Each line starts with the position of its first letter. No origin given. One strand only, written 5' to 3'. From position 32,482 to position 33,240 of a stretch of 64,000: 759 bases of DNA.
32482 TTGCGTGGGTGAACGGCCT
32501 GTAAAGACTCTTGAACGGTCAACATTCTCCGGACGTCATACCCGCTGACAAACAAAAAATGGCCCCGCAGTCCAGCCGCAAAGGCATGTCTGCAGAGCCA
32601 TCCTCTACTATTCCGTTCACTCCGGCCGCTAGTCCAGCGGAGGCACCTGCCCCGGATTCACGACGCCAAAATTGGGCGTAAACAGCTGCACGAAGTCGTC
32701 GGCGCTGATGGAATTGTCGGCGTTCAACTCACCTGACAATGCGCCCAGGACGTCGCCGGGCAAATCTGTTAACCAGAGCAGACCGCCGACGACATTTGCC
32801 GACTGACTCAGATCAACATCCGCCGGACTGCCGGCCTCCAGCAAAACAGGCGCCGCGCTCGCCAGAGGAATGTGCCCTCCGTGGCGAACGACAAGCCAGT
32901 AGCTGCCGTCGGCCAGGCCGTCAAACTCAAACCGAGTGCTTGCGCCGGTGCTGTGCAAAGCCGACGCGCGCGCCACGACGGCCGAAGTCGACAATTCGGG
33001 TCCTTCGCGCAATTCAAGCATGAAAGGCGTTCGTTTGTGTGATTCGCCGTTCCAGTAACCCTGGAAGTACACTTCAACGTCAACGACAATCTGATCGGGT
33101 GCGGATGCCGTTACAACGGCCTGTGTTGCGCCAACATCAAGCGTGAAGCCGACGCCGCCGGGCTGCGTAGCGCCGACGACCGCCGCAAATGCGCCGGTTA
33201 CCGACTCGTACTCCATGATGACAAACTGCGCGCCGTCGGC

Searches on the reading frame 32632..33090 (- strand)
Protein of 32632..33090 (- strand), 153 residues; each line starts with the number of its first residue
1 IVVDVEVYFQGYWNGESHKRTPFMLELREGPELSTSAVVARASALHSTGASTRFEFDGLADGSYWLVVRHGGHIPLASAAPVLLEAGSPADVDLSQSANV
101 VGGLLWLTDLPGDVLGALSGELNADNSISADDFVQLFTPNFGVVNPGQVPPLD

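Call 9: search_protein_families(library=pfam, proteins=[window:32632-33090:-], max_evalue=10)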
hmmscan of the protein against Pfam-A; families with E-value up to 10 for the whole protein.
seq(153 aa): 1 family
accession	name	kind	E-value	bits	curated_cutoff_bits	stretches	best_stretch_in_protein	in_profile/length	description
PF13620.12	CarboxypepD_reg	-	0.004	17.9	32.3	1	47-94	33-79/82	Carboxypeptidase regulatory-like domain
